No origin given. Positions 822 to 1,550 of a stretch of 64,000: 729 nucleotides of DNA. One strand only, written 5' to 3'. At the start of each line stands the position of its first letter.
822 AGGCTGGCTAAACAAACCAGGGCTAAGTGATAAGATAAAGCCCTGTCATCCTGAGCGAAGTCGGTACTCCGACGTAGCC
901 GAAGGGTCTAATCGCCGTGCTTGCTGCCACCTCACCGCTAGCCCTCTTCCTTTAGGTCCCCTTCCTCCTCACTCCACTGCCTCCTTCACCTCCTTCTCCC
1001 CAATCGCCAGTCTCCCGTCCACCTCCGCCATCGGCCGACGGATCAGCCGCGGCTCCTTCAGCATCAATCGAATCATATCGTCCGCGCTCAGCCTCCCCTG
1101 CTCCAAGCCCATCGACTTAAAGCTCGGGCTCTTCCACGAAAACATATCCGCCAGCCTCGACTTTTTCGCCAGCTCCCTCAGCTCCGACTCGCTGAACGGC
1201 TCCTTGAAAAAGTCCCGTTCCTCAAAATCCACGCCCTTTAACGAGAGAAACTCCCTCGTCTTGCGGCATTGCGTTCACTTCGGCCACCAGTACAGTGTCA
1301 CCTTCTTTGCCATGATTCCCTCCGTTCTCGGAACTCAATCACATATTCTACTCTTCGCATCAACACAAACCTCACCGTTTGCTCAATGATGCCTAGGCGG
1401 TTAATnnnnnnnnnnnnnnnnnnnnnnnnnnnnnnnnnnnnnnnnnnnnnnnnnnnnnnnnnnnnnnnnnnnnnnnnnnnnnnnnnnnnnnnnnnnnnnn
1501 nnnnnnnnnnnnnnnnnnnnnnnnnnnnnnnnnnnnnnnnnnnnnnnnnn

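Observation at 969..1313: Predicted selenoprotein: ArsC/Spx/YffB-family gene with TGA replacing the first Cys of CxxC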

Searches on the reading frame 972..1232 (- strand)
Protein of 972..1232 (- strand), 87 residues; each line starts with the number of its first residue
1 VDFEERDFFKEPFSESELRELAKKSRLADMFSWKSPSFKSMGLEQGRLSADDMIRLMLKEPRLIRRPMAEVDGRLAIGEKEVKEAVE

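Call 4: search_protein_families(library=pfam, proteins=[window:972-1232:-], max_evalue=0.01)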
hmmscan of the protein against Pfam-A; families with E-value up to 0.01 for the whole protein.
seq(87 aa): 1 family
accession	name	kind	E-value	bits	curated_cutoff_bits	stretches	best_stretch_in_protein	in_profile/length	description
PF03960.21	ArsC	-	5.6e-10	39.8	24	1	26-81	18-73/79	ArsC family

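Call 9: find_related_loci(query=window:972-1232:-, collection=genome_contigs, flank=6000)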
Query seq(87 aa) (87 aa) in genome_contigs; peptide patterns used: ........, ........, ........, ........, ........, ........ (x = any residue, [..] = any of these).
600 stretches matched a pattern (row limit reached: there are more); 51 encode a relative of the query (tblastn E <= 1e-3); 51 distinct loci.
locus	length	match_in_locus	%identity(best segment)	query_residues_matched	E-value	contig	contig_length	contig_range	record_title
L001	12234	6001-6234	60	1-78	5e-28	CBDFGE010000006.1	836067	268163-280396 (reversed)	MAG: Dehalococcoidia bacterium isolate 310c0839-7255-474d-b4c6-e82275d08751 genome assembly, contig: contig_6, whole gen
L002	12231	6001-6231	60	2-78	3e-27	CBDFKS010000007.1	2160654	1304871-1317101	MAG: Dehalococcoidia bacterium isolate c4dad43c-b7b6-47a6-a77d-83e0dddb64fa genome assembly, contig: contig_7, whole gen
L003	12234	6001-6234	51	1-78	1e-24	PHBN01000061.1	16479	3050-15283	MAG: Deltaproteobacteria bacterium HGW-Deltaproteobacteria-1 yuki_s1_sub10_scaffold_413, whole genome shotgun sequence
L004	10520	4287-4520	51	1-78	3e-24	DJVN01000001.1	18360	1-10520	MAG TPA_asm: Syntrophaceae bacterium UBA6255 UBA6255_contig_68224, whole genome shotgun sequence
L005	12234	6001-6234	56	1-78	3e-24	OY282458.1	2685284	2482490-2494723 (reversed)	MAG: uncultured Dehalococcoidia bacterium genome assembly, chromosome: 1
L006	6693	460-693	53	1-78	6e-24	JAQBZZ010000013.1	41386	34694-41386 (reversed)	MAG: Chloroflexota bacterium isolate casp150-mb.79 NODE_2486_length_41386_cov_0.092572, whole genome shotgun sequence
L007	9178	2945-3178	51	1-78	7e-24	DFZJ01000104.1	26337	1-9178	MAG TPA_asm: Syntrophaceae bacterium UBA4059 UBA4059_contig_1552, whole genome shotgun sequence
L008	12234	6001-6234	49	1-78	8e-24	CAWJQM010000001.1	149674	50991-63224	MAG: uncultured delta proteobacterium isolate MFD02979.bin.2.91 genome assembly, contig: contig_100652, whole genome sho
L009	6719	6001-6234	51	1-78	1e-23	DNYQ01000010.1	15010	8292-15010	MAG TPA_asm: Syntrophaceae bacterium isolate UBA8930 contig_965, whole genome shotgun sequence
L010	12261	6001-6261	53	1-85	1e-23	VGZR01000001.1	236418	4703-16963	MAG: SAR202 cluster bacterium isolate K_Offshore_120m_m2_146 K_Offshore_120m_m2_146_Ga0194131_10000016, whole genome sho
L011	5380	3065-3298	49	1-78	1e-23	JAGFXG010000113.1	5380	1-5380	MAG: Deltaproteobacteria bacterium isolate CTSoil_056 scaffold_25350, whole genome shotgun sequence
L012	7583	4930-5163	50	1-78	2e-23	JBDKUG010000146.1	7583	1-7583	MAG: Smithella sp. isolate 7_bin.81_R2 c_000001919995, whole genome shotgun sequence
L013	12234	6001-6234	53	1-78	2e-23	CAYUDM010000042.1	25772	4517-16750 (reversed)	MAG TPA_asm: uncultured Smithella sp. isolate binchicken_co42_513 genome assembly, contig: NODE_2131_length_25772_cov_6.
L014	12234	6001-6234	54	1-78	3e-23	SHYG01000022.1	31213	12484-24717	MAG: Dehalococcoidia bacterium isolate Baikal-deep-G113 BACOMB-C6419, whole genome shotgun sequence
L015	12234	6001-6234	50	1-78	5e-23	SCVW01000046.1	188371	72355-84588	MAG: Smithella sp. isolate SDB_sulfate1 contig-4000003, whole genome shotgun sequence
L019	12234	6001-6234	51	1-78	2e-22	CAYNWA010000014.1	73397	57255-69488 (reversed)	MAG TPA_asm: uncultured Smithella sp. isolate binchicken_co405_44 genome assembly, contig: NODE_454_length_73397_cov_31.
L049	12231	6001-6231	44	2-78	6e-18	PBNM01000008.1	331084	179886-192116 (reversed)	MAG: Chloroflexota bacterium isolate SP188 87812, whole genome shotgun sequence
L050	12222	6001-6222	46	5-78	5e-18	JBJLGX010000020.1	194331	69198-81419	MAG: Dehalococcoidia bacterium isolate LRMED-137 SAR202-LRMED-137-C49, whole genome shotgun sequence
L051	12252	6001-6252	41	2-86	4e-16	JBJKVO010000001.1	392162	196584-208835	MAG: Dehalococcoidia bacterium isolate LRMED-147 Dehalococcoidia-LRMED-147-C1, whole genome shotgun sequence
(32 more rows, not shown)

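Call 41: search_protein_families(library=pfam, proteins=[L019:6755-7222:+, L050:6274-7098:+, L011:3655-4275:-, L001:6328-6906:+], max_evalue=0.001)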
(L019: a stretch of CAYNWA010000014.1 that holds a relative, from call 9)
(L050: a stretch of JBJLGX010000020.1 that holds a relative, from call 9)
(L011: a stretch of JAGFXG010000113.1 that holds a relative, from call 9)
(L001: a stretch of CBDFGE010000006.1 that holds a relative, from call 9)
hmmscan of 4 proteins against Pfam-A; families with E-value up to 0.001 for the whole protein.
L019:6755-7222:+ (155 aa): 1 family
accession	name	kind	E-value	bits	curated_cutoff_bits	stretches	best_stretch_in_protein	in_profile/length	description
PF12646.12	DUF3783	-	6.2e-08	32.9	27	1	100-148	10-56/56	Domain of unknown function (DUF3783)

L050:6274-7098:+ (274 aa): 3 families
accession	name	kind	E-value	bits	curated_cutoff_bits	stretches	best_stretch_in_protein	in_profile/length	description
PF13561.12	adh_short_C2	-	2.8e-57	194.4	27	2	15-204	3-188/236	Enoyl-(Acyl carrier protein) reductase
PF00106.31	adh_short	-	3.9e-54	183.5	26.6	1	7-203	1-193/195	short chain dehydrogenase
PF08659.16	KR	-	1.2e-06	29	22.6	1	10-165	4-155/180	KR domain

L011:3655-4275:- (206 aa): 0 families

L001:6328-6906:+ (192 aa): 0 families

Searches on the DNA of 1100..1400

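Call 48: search_rna_families(source=window, start=1100, end=1400, threshold=evalue, max_evalue=10)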
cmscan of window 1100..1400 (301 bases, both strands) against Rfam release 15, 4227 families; matches with E-value up to 10: 1.
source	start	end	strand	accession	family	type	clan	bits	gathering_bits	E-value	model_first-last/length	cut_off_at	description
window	1253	1369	+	RF02169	PVT1_6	Gene; lncRNA;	-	14.3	45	2.6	1-113/113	no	Pvt1 oncogene conserved region 6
